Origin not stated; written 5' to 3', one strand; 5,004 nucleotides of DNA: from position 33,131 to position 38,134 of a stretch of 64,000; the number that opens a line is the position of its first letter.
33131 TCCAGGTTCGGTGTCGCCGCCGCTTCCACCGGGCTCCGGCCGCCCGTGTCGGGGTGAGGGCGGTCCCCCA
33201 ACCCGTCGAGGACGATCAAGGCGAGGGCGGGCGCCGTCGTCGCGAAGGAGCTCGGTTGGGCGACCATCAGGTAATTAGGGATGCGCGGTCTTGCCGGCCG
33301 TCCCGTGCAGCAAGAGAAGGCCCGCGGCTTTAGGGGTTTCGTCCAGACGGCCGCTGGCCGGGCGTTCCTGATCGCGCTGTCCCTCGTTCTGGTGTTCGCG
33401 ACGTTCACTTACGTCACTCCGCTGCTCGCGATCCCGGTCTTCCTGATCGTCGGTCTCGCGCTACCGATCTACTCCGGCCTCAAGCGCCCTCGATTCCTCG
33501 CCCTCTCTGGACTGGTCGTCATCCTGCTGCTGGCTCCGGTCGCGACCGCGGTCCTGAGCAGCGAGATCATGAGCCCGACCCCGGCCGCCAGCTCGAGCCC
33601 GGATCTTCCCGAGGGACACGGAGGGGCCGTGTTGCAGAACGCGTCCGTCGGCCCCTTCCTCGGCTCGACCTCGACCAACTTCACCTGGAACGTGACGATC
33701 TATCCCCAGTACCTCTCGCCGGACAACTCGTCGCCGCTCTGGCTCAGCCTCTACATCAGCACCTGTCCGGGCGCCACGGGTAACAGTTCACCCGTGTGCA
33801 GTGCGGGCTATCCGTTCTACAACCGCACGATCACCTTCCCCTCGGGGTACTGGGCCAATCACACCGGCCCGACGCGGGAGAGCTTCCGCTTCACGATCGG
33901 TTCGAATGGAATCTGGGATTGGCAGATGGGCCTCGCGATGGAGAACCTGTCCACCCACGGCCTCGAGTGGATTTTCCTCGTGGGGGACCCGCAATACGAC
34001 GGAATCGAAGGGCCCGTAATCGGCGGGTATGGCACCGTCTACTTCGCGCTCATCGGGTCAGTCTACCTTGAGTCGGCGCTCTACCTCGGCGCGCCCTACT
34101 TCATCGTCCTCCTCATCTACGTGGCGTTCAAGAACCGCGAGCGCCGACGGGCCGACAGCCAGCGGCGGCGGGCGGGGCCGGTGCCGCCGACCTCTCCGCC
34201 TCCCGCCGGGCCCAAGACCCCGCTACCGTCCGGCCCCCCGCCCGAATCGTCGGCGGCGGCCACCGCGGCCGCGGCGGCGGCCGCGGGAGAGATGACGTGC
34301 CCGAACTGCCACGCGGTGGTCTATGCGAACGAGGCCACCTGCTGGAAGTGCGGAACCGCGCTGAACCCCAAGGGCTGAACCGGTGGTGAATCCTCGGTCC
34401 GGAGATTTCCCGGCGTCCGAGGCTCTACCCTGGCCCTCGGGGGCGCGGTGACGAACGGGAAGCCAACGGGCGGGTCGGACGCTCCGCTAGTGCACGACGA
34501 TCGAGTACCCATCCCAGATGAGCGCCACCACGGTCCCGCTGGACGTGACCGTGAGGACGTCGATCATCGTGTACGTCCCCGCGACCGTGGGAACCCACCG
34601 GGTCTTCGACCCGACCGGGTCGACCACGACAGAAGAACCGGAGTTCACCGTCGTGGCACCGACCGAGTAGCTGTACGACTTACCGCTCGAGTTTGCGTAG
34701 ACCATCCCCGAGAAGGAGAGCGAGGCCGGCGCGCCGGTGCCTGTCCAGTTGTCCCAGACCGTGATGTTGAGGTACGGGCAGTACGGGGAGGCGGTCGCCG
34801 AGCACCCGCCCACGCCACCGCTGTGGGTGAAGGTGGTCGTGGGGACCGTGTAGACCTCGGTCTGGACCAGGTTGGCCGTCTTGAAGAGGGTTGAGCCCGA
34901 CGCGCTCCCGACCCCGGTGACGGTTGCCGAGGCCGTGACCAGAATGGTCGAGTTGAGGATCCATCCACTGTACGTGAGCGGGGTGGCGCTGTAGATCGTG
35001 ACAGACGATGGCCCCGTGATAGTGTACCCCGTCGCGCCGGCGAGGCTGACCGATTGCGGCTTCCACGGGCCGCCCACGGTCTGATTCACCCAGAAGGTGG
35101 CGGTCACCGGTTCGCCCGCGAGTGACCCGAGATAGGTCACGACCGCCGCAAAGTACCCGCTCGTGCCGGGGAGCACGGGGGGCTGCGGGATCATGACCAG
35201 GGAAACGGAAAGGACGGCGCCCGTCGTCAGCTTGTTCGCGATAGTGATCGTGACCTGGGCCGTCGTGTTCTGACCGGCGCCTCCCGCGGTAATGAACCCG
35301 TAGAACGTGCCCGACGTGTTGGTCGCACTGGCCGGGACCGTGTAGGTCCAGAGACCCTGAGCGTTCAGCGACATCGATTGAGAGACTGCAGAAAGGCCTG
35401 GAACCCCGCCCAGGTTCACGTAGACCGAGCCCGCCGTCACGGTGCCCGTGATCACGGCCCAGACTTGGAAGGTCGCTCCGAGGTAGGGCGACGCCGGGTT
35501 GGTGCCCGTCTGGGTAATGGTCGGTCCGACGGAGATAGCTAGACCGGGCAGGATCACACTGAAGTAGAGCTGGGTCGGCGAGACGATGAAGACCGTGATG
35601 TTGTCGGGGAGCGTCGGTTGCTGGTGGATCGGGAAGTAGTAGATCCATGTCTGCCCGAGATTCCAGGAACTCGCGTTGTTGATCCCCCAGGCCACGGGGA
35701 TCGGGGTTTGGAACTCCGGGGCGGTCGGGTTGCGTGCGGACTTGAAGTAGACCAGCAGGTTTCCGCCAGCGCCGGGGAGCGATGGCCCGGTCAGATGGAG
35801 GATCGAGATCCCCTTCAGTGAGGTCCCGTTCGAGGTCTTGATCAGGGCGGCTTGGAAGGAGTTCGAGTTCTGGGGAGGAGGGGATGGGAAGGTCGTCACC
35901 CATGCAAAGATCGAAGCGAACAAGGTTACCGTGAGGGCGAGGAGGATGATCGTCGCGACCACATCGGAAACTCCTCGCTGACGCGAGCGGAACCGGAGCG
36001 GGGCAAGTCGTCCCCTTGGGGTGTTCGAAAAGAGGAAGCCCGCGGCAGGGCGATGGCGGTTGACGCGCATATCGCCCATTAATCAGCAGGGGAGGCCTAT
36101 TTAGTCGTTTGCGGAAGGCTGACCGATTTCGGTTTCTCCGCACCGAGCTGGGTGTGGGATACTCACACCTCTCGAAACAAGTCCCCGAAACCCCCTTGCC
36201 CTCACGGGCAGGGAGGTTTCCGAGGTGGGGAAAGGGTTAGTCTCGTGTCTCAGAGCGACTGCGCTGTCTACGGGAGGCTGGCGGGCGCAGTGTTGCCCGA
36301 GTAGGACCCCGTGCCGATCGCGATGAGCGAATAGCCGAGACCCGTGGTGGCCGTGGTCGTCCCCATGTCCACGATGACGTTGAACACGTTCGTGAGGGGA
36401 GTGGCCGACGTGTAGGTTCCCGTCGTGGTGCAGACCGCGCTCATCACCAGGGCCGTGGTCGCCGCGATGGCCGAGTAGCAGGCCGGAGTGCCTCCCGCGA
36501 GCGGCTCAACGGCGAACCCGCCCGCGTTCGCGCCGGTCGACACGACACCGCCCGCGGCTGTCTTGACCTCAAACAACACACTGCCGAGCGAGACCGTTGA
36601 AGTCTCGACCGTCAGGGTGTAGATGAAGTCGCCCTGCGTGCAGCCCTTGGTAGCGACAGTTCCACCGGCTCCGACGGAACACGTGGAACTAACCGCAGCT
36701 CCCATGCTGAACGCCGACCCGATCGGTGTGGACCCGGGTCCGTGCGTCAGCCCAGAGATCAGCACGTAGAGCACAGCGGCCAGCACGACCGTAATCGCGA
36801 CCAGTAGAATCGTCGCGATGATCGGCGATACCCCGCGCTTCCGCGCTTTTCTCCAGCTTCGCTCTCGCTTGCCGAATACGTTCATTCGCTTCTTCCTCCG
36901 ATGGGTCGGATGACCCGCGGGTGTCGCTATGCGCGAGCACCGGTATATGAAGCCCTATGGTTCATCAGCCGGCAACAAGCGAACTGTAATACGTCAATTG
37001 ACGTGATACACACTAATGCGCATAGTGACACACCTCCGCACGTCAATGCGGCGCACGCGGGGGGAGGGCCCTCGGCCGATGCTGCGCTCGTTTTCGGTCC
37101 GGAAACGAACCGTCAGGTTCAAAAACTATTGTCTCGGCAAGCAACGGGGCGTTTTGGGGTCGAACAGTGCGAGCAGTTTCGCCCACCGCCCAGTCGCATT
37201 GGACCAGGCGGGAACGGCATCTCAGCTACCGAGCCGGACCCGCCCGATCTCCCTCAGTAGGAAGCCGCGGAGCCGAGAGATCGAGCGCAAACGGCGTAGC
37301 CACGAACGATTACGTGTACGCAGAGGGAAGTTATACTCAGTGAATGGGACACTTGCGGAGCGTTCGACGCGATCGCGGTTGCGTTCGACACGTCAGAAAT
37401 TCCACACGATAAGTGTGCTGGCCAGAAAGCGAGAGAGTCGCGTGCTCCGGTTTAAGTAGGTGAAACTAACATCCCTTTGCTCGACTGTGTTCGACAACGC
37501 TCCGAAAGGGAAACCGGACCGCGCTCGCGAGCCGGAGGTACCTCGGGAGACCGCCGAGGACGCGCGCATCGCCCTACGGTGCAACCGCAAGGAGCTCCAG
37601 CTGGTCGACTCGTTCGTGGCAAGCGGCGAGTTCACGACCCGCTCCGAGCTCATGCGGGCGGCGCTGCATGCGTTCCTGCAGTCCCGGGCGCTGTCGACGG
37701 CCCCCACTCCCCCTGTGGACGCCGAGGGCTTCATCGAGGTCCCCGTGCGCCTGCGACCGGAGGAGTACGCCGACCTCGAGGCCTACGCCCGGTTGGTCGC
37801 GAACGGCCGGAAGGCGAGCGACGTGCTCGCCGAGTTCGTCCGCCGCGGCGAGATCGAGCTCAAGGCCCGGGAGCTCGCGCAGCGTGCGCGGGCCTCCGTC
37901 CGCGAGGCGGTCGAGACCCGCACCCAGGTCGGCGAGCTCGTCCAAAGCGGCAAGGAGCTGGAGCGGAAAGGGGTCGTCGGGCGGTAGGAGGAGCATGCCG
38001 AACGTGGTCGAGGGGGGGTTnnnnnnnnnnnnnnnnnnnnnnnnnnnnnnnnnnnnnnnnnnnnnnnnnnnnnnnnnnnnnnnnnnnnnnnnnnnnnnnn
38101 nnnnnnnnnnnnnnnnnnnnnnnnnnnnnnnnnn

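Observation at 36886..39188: RHH + 'half-FtsZ' + tiny membrane protein cassette behind a long GC-poorer, motif-rich spacer: candidate uncharacterised cytoskeletal, division or segregation module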

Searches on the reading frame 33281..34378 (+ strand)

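Call 3: search_protein_families(library=pfam, proteins=[window:33281-34378:+], max_evalue=1)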
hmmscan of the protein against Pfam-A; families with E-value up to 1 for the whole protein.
window:33281-34378:+ (365 aa): 6 families
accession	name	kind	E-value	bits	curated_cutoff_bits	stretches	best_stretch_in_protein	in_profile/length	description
PF13240.11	Zn_Ribbon_1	-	0.0021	18.3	25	1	340-361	2-23/23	zinc-ribbon domain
PF12773.13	DZR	-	0.0062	17.1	27.3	1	339-358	26-45/45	Double zinc ribbon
PF18912.6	DZR_2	-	0.077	13.3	27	1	333-361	17-46/56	Double zinc ribbon domain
PF21276.3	ZNF512_C2HC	-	0.082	13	27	1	334-347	10-23/38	Zinc finger protein 512, C2HC zinc finger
PF22747.2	Zn_ribbon_DUF2089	-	0.11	13.1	27.6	1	340-361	1-22/32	DUF2089 zinc ribbon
PF08271.17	Zn_Ribbon_TF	-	0.58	10.2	29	0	338-359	1-27/43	TFIIB zinc-binding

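Call 4: search_protein_families(library=ncbifam, proteins=[window:33281-34378:+], max_evalue=1)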
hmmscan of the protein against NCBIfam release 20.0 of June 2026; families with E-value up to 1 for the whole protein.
window:33281-34378:+ (365 aa): 4 families
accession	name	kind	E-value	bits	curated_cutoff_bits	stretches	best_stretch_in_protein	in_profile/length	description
TIGR01475.1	ubiA_other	subfamily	0.034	13.6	180.8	1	28-92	85-149/282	UbiA-like polyprenyltransferase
NF040971.1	cytc_ExtS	equivalog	0.18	11.1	100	1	330-357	18-45/262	selenite/tellurite reduction operon c-type cytochrome lipoprotein ExtS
NF050101.1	SepX_GlpR_4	equivalog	0.81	9.7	110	1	256-298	120-162/176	divisome protein SepX/GlpR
NF033835.0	VraH_fam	subfamily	0.91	9.5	40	0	33-59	25-49/54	VraH family peptide resistance protein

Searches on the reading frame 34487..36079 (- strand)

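Call 3: search_protein_families(library=pfam, proteins=[window:34487-36079:-], max_evalue=1)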
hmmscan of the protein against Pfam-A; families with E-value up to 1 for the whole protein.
window:34487-36079:- (530 aa): 1 family
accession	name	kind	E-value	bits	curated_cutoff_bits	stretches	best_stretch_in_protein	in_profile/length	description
PF07790.16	Pilin_N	-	2.8e-07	31.7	25.2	1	35-104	1-67/78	Archaeal Type IV pilin, N-terminal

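Call 4: search_protein_families(library=ncbifam, proteins=[window:34487-36079:-], max_evalue=1)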
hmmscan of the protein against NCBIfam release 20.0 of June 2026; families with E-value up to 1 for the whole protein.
window:34487-36079:- (530 aa): 2 families
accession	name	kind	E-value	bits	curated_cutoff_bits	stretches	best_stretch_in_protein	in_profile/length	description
TIGR02537.2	arch_flag_Nterm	domain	9.2e-05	21.9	20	1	35-64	3-32/33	archaellin/type IV pilin N-terminal domain-containing protein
NF046073.1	UpsA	equivalog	0.0026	17.9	130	1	35-82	2-50/136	pilin subunit UpsA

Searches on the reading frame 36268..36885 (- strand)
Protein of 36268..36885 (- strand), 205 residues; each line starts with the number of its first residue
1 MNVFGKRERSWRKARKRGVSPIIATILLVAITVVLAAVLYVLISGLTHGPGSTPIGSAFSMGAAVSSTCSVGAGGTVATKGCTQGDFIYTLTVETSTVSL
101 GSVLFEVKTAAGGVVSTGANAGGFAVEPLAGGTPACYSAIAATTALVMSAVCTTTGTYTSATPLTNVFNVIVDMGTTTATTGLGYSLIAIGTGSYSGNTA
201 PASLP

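Call 3: search_protein_families(library=pfam, proteins=[window:36268-36885:-], max_evalue=1)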
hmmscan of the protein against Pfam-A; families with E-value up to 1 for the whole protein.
window:36268-36885:- (205 aa): 2 families
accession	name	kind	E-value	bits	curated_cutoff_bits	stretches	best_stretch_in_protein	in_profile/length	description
PF07790.16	Pilin_N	-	1.4e-06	29.5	25.2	1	17-55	1-39/78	Archaeal Type IV pilin, N-terminal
PF09903.14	DUF2130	-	0.13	12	26.7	1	78-109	59-92/255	Uncharacterized protein conserved in bacteria (DUF2130)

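Call 4: search_protein_families(library=ncbifam, proteins=[window:36268-36885:-], max_evalue=1)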
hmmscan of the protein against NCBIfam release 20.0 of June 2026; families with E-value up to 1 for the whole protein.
window:36268-36885:- (205 aa): 3 families
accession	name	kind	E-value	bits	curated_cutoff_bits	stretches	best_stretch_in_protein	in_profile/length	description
TIGR02537.2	arch_flag_Nterm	domain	7.7e-14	50.9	20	1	15-46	1-32/33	archaellin/type IV pilin N-terminal domain-containing protein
NF046073.1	UpsA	equivalog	9.1e-06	25.9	130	1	16-46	1-31/136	pilin subunit UpsA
NF038083.1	CU044_5270_fam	subfamily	0.1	12.4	100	1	14-97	23-109/284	CU044_5270 family protein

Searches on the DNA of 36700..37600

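Call 9: search_rna_families(source=window, start=36700, end=37600, threshold=evalue, max_evalue=1)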
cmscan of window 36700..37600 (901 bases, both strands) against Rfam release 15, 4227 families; matches with E-value up to 1: 0.
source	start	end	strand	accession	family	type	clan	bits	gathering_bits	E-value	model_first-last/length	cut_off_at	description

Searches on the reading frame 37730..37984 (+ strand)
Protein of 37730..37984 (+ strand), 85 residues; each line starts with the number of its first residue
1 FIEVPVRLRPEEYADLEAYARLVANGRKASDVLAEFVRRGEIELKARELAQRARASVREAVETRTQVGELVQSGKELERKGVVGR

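Call 89: search_protein_families(library=pfam, proteins=[window:37730-37984:+], max_evalue=5)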
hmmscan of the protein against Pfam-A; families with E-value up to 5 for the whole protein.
seq(85 aa): 1 family
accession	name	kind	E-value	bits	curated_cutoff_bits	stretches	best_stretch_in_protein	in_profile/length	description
PF14513.12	DAG_kinase_N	-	0.14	12.9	23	1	6-42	3-37/151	Diacylglycerol kinase N-terminus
